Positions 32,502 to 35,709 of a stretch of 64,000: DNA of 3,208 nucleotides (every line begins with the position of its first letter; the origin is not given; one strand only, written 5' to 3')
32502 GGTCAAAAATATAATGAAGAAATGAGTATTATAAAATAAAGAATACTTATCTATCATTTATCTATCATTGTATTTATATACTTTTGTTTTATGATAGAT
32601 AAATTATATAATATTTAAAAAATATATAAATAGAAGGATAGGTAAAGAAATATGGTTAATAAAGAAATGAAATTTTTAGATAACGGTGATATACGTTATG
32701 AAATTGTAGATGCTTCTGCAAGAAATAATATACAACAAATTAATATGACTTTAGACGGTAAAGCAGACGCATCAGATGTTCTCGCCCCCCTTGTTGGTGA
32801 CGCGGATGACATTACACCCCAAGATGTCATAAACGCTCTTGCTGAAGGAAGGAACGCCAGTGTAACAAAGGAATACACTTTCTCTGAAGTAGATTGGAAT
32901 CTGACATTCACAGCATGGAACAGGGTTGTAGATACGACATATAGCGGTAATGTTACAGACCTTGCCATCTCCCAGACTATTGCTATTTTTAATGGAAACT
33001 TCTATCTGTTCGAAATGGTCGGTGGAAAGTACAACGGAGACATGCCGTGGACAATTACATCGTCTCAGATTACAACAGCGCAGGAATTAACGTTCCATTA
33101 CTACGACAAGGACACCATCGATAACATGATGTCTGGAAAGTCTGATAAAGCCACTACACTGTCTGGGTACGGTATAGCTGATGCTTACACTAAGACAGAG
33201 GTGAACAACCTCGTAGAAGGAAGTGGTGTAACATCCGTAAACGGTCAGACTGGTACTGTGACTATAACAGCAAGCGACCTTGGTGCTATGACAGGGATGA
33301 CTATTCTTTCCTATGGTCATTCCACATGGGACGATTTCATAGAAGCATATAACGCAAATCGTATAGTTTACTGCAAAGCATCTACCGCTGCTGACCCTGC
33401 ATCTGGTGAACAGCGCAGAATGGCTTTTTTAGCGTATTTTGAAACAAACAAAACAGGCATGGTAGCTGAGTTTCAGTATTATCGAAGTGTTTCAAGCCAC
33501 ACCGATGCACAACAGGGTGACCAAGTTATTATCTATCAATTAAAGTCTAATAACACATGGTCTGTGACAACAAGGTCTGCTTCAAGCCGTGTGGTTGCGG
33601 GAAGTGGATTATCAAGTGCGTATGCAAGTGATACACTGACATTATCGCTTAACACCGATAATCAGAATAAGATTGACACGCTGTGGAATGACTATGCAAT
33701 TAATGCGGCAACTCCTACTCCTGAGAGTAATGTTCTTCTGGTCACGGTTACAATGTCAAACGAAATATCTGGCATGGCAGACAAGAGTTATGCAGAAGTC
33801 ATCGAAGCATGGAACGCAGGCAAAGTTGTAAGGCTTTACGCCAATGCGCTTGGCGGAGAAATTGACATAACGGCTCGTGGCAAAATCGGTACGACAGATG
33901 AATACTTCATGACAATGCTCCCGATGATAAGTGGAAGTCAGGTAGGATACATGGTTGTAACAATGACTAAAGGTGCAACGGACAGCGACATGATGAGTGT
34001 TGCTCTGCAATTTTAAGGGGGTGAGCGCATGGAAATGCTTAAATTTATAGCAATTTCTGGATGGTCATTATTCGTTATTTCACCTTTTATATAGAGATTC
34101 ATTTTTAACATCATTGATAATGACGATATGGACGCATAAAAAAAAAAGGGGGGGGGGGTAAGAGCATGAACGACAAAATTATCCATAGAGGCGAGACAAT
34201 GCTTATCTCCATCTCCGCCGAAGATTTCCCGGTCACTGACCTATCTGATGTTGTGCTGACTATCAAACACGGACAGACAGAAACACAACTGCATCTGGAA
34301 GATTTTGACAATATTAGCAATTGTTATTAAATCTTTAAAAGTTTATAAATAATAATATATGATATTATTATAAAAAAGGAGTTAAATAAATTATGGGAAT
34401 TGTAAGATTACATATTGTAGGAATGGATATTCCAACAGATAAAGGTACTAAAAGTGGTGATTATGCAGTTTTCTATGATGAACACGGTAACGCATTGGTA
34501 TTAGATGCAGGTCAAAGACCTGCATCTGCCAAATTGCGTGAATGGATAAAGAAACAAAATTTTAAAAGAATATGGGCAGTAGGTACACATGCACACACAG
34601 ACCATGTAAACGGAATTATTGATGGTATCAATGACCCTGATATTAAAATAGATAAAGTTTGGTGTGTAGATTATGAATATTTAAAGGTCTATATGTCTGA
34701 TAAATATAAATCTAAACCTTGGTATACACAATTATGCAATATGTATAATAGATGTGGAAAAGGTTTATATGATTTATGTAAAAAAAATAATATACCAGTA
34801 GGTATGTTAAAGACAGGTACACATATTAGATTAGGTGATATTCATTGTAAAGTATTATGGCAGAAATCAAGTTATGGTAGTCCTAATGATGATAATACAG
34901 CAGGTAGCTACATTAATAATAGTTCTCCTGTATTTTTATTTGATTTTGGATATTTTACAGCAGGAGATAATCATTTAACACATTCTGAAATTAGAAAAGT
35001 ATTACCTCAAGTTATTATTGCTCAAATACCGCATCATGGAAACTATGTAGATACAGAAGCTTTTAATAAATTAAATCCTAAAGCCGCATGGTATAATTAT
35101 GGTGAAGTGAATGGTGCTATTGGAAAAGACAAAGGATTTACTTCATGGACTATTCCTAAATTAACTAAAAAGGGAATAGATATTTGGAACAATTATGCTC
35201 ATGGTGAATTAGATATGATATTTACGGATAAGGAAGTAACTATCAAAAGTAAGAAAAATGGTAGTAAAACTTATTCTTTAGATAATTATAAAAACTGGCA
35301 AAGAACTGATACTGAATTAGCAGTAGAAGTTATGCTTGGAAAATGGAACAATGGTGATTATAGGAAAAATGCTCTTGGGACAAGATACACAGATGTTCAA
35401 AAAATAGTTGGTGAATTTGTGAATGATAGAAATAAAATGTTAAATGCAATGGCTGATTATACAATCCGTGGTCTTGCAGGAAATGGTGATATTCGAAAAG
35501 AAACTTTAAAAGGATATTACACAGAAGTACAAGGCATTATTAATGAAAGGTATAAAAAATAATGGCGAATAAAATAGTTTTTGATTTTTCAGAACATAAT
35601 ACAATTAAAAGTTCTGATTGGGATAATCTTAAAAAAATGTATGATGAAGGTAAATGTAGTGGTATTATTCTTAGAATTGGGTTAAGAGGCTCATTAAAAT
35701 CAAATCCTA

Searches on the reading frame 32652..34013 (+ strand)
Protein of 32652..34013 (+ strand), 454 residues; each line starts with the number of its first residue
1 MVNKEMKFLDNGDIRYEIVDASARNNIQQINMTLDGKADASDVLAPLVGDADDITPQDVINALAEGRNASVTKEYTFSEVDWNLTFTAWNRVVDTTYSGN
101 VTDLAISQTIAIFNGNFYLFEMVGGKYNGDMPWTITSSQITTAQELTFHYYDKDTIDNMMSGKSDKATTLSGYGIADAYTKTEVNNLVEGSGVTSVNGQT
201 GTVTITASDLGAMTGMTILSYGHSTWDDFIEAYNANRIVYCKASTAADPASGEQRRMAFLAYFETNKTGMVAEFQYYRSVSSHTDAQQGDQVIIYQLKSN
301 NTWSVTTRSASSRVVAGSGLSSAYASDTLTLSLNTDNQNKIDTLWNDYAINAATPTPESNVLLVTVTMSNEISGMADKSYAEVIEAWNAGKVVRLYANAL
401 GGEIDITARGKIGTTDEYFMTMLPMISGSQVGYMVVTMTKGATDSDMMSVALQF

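Call 47: search_protein_families(library=pfam, proteins=[window:32652-34013:+], max_evalue=0.001)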
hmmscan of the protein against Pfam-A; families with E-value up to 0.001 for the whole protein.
window:32652-34013:+ (454 aa): 0 families

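Call 71: search_protein_families(library=phrogs, proteins=[window:32652-34013:+], max_evalue=0.001)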
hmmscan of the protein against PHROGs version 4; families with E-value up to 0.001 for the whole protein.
window:32652-34013:+ (454 aa): 2 families
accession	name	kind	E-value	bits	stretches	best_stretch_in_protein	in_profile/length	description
phrog_38190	-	unknown function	3.1e-05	24.5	1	155-206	104-153/351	-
phrog_26941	-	tail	4.5e-05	23.3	1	162-317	331-482/603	tail protein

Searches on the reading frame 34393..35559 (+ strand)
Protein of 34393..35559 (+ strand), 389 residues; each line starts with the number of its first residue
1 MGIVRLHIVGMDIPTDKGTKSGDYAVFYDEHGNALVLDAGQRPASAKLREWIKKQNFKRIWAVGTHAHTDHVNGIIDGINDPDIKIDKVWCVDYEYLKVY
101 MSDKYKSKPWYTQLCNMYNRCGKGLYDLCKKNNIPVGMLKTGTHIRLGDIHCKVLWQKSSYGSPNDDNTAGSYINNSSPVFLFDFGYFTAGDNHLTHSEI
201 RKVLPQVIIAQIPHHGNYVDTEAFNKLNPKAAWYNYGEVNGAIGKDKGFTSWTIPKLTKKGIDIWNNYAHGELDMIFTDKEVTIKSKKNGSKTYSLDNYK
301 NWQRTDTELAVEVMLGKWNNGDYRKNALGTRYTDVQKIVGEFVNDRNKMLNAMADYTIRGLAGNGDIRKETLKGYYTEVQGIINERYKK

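Call 18: search_protein_families(library=pfam, proteins=[window:34393-35559:+], max_evalue=0.1)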
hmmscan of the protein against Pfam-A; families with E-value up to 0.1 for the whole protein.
window:34393-35559:+ (389 aa): 2 families
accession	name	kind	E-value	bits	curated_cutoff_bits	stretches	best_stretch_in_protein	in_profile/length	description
PF08230.16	CW_7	-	1.9e-15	56.8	25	2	308-342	2-39/40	CW_7 repeat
PF00753.33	Lactamase_B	-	0.012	16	22.7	1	25-86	8-71/196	Metallo-beta-lactamase superfamily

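Call 71: search_protein_families(library=phrogs, proteins=[window:34393-35559:+], max_evalue=0.001)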
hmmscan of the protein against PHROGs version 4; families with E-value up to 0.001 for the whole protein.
window:34393-35559:+ (389 aa): 4 families
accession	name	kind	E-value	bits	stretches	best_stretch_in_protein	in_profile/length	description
phrog_7698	-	lysis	8.8e-13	49.7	1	303-387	215-314/316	endolysin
phrog_3861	-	lysis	2.8e-12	47.3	2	304-388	152-236/455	amidase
phrog_14556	-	unknown function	2.7e-06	27.4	1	29-85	151-208/451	-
phrog_7043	-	tail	0.00012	21.8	1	30-232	644-835/1077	tail protein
